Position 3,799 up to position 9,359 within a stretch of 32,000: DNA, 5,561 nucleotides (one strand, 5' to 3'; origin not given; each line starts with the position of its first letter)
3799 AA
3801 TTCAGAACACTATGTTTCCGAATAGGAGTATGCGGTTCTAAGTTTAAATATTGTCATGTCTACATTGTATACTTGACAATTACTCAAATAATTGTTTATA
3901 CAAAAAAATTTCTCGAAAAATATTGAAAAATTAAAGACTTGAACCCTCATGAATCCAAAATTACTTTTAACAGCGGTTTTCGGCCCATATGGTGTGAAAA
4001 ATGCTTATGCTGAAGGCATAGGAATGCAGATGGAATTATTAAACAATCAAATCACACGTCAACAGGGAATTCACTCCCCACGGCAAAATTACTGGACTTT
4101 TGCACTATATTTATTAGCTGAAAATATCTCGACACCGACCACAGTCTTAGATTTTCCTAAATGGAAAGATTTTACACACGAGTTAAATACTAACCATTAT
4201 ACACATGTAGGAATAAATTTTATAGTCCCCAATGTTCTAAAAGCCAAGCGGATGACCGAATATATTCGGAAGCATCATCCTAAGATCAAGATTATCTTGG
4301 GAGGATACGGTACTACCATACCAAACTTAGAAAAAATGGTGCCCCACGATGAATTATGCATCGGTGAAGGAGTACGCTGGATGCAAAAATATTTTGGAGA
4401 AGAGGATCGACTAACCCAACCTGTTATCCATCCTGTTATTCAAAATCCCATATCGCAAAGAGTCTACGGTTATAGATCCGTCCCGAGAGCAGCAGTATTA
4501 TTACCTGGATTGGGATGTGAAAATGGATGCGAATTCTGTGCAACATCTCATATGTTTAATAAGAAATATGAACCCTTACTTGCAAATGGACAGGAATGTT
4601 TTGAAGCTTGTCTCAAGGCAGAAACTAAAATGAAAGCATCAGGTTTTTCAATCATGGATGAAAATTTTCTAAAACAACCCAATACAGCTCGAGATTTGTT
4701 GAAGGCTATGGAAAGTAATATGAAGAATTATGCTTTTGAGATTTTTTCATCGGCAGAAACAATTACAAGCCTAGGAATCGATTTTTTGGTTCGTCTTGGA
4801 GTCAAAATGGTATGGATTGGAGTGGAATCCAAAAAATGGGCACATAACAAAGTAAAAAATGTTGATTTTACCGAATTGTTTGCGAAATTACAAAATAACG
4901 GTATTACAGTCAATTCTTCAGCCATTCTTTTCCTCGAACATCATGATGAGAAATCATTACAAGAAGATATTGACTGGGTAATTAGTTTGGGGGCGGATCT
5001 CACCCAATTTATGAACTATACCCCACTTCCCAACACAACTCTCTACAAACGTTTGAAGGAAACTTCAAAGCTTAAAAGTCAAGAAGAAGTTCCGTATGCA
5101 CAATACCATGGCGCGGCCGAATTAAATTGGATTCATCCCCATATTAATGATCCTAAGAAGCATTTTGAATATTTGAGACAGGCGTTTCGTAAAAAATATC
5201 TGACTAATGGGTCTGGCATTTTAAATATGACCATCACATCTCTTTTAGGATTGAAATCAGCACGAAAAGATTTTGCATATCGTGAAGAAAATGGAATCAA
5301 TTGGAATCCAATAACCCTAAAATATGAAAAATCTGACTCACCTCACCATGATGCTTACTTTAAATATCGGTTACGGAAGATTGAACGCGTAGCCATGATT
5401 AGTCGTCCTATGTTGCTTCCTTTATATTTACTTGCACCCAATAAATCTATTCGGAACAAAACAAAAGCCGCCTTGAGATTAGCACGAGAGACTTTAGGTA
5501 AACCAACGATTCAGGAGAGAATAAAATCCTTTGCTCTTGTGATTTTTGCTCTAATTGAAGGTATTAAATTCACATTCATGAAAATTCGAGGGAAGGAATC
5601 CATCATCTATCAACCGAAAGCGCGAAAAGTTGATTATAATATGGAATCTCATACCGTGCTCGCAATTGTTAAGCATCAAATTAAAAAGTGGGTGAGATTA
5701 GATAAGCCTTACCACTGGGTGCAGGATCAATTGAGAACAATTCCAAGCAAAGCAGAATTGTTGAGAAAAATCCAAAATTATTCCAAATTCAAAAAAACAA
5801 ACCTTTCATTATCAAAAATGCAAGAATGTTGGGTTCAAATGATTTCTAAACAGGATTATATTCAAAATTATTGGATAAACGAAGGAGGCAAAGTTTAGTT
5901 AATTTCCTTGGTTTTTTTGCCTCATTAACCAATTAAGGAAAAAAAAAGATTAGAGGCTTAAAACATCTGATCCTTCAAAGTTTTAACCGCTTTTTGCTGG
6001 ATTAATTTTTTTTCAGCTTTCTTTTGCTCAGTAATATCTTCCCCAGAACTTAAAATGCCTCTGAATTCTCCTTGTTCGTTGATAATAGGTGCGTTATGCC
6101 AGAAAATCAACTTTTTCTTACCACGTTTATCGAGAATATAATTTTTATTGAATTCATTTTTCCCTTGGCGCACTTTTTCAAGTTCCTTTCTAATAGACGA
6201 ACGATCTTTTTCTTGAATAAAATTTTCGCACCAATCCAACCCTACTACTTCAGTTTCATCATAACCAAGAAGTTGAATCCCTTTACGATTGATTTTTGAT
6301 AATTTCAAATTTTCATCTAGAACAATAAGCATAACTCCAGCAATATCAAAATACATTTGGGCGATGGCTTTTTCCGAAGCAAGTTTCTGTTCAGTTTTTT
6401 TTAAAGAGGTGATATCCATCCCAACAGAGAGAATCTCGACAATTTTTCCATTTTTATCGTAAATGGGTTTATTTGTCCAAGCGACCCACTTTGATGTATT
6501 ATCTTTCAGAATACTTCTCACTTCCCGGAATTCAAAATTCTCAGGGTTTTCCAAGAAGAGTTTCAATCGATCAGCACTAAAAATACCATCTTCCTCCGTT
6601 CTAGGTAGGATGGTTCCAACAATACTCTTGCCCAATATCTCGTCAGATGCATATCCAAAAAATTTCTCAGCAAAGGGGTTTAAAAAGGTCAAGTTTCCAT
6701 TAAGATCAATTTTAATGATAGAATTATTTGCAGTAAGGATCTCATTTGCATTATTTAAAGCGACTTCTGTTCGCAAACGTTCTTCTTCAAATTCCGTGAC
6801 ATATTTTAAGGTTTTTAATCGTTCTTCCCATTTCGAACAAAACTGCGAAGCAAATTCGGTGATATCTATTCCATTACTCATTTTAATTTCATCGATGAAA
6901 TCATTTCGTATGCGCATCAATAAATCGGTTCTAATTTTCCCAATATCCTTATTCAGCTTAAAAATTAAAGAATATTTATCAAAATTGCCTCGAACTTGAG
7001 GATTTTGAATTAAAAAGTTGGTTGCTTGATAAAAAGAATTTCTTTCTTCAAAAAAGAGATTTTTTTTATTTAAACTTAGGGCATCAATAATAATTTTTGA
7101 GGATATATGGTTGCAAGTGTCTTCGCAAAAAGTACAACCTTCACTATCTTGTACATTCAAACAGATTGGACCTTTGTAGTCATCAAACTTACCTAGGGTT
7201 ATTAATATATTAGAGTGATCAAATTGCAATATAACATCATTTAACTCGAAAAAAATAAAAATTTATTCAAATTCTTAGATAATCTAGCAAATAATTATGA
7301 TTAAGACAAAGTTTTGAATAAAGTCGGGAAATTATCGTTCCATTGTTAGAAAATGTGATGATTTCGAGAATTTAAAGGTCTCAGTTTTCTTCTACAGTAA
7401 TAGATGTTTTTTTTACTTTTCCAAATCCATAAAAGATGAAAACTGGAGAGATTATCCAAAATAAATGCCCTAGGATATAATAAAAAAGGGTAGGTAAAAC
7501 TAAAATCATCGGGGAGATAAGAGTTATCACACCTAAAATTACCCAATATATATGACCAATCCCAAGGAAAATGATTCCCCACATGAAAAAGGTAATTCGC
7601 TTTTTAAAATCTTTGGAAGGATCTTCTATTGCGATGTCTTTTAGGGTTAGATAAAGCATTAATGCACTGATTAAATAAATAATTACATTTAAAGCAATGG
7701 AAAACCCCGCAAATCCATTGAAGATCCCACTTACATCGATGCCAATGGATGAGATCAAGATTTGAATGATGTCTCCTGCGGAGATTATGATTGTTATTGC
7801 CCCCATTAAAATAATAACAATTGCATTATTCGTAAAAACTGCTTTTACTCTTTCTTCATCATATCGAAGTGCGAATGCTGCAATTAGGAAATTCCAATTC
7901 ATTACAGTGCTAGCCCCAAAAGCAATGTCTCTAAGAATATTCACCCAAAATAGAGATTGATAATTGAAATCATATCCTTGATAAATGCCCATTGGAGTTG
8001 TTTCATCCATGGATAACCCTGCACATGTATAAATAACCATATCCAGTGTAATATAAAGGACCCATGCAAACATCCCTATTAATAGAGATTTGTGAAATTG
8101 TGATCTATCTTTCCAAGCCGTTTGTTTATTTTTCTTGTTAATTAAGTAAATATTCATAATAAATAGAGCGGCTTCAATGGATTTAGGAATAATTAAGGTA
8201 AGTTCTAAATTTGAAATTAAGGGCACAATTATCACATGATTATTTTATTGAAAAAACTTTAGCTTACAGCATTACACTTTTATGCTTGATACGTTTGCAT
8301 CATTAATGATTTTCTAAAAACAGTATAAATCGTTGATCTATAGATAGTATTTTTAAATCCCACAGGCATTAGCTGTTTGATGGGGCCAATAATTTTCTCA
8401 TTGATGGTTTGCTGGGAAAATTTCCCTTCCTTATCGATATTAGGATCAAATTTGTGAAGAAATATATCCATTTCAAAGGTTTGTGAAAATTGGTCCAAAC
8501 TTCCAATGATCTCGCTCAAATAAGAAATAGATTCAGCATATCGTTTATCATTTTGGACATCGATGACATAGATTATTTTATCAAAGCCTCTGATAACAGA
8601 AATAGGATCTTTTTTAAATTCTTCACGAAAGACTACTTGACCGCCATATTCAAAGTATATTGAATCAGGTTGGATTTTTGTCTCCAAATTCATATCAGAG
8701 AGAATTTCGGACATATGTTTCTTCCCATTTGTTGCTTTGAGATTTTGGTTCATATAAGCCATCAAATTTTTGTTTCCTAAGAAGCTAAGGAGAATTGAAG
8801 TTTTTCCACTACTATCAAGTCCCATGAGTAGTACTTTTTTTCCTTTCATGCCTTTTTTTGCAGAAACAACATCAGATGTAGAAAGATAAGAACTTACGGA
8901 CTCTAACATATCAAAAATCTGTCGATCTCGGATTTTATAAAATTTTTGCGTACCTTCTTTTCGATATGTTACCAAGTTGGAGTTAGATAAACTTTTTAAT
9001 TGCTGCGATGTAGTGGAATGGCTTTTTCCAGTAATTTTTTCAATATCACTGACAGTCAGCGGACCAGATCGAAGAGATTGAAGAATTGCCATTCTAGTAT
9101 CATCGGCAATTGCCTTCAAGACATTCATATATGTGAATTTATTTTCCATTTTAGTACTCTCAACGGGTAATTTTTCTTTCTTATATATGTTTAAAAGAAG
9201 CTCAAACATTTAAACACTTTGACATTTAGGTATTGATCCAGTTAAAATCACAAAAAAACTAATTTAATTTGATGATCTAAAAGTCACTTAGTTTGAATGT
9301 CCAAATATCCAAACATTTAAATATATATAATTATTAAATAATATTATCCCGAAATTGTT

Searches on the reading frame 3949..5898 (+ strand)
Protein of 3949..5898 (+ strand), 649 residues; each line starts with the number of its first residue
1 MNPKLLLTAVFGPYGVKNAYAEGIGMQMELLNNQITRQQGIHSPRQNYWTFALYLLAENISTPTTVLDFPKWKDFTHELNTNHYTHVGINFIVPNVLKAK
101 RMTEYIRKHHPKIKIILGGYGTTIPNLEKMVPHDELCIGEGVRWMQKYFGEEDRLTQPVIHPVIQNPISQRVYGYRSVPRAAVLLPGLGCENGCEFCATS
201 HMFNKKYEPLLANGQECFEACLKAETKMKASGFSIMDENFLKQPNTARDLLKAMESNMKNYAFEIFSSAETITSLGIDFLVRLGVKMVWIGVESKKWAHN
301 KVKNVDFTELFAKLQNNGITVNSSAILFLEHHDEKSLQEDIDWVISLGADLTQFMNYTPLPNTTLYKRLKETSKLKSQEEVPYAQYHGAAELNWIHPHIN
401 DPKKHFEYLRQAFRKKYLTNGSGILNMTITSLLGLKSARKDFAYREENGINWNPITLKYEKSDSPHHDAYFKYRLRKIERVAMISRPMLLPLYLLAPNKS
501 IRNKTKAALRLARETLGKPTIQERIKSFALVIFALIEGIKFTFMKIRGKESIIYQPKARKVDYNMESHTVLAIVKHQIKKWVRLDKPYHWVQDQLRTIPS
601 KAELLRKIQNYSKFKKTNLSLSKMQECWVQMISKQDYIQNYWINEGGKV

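Call 52: search_protein_families(library=pfam, proteins=[window:3949-5898:+], max_evalue=0.001)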
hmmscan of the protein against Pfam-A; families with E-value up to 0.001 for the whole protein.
window:3949-5898:+ (649 aa): 2 families
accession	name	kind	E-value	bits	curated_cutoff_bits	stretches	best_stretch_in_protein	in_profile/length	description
PF04055.27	Radical_SAM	-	3.3e-05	24.6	29.5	1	186-344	3-166/166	Radical SAM superfamily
PF02310.24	B12-binding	-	0.00025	21.3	32.1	1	73-141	41-113/121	B12 binding domain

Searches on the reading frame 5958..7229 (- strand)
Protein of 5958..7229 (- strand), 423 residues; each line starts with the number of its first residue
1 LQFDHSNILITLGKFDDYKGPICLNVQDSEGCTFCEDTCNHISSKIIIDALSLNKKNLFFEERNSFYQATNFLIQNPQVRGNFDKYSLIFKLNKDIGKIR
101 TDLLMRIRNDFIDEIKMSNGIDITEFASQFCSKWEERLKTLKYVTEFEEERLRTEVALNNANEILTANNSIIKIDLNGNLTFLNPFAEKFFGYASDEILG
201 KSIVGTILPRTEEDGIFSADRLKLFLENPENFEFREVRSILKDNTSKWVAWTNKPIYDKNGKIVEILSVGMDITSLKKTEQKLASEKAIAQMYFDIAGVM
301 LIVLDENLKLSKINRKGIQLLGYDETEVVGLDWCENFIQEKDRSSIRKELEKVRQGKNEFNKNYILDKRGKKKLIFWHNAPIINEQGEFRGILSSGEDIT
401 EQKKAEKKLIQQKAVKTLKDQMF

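Call 76: search_protein_families(library=pfam, proteins=[window:5958-7229:-], max_evalue=0.001)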
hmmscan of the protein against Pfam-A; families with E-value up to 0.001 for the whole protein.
window:5958-7229:- (423 aa): 8 families
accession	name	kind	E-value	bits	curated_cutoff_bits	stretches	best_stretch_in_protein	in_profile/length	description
PF00989.32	PAS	-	5.1e-23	81.7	22.6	2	166-273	9-113/113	PAS fold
PF13426.13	PAS_9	-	5e-20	72.2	27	2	301-401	4-103/103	PAS domain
PF08448.16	PAS_4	-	3.5e-15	56.6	23.1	2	297-403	4-109/110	PAS fold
PF08447.18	PAS_3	-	3.6e-13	50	25.6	1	182-269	3-88/89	PAS fold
PF13188.13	PAS_8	-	5.9e-08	32.8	21.8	0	174-211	17-54/65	PAS domain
PF12860.13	PAS_7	-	8e-05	23.2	27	0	301-406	8-114/115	PAS fold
PF24820.1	Diguanyl_cycl_sensor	-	0.00022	21.6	28.1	0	301-356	9-63/109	Diguanylate cyclase-like sensor domain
PF17202.10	sCache_3_3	-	0.00027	21.6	28.8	0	254-279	78-103/107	Single cache domain 3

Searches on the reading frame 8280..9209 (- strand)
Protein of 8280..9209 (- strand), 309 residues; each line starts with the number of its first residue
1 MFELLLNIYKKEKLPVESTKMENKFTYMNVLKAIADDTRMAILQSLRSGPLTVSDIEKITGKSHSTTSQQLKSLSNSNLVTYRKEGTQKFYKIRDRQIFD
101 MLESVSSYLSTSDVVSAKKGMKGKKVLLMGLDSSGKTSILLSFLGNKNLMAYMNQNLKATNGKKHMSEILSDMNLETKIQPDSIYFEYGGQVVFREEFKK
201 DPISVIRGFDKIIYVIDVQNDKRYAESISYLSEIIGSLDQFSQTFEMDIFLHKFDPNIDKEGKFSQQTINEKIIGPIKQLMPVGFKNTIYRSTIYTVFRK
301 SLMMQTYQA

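Call 3: search_protein_families(library=pfam, proteins=[window:8280-9209:-], max_evalue=0.01)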
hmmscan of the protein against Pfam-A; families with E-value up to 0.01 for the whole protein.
window:8280-9209:- (309 aa): 11 families
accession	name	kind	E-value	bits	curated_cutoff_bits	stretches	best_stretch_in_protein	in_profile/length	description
PF04670.18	Gtr1_RagA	-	9.8e-18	64.9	22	1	125-299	1-170/232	Gtr1/RagA G protein conserved region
PF01022.26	HTH_5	-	1.9e-12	47.3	22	1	36-82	1-47/47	Bacterial regulatory protein, arsR family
PF12840.13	HTH_20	-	4.5e-08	33.4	27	1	34-82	1-50/51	Helix-turn-helix domain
PF00025.27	Arf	-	2.3e-07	30.9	22.3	1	118-255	8-126/174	ADP-ribosylation factor family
PF12802.13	MarR_2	-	3.3e-06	27.6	27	1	42-87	10-57/61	MarR family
PF09439.16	SRPRB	-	6.5e-06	26.1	25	1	124-272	4-137/178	Signal recognition particle receptor beta subunit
PF01978.25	TrmB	-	8e-05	22.9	25.6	1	46-93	18-64/68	Sugar-specific transcriptional regulator TrmB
PF24033.1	DUF7342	-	0.00023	21.6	31.6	1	48-108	15-76/150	Family of unknown function (DUF7342)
PF25213.1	HVO_A0261_N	-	0.0015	18.9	35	1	37-84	11-58/86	HVO_A0261 N-terminal domain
PF25212.1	HVO_A0114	-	0.002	18.3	27.6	1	24-89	9-75/84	HVO_A0114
PF08100.18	Dimerisation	-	0.0028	17.9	25.6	0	25-92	16-82/93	O-methyltransferase dimerisation domain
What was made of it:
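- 8280..9209 (-): Divergently transcribed ArsR-type HTH fused to a Gtr1/RagA/Arf-like small GTPase; a possible regulator (context only, role inferred). Pfam HTH_5 plus Gtr1_RagA/Arf (call 3).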

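Call 86: search_protein_families(library=padloc, proteins=[window:8280-9206:-], max_evalue=0.001)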
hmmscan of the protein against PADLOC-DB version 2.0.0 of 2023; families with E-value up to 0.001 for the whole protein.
window:8280-9206:- (308 aa): 11 families
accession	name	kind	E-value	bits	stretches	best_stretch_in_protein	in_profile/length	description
PDLC01720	Csa3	-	1.1e-14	52.9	1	25-108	14-106/118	Csa3_1_CAS-I-II-III-IV-V-VI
PDLC01438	Csa3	-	2.9e-13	48.5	1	19-125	131-234/305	"CAS-I,CAS-II,CAS-III,CAS-IV,CAS-V,CAS-VI; associated_signaling"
PDLC01848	CARF3--CARF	-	3.9e-08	31.2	1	21-87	123-187/197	-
PDLC01879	CARF3--CARF_TM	-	5.3e-07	27.5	1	32-94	152-211/222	-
PDLC01268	CasR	-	7.6e-07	27.3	1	28-90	116-174/179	"CAS-I,CAS-II,CAS-III,CAS-IV,CAS-V,CAS-VI; associated_signaling"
PDLC01434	CasR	-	1e-06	26.7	1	6-84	100-176/191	"CAS-I,CAS-II,CAS-III,CAS-IV,CAS-V,CAS-VI; associated_signaling"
PDLC01044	Csa3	-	1.6e-06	26.1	1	23-85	125-183/194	Type I-A associated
PDLC01852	CARF3--CARF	-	2.2e-05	22.5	1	30-89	137-197/208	-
PDLC01860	CARF3--CARF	-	7.3e-05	20.9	1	30-93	137-201/210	-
PDLC04368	PDC-M05A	-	8.2e-05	20.5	1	30-104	7-85/201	-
PDLC01857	CARF3--CARF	-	0.0007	17.3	0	30-92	126-185/201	-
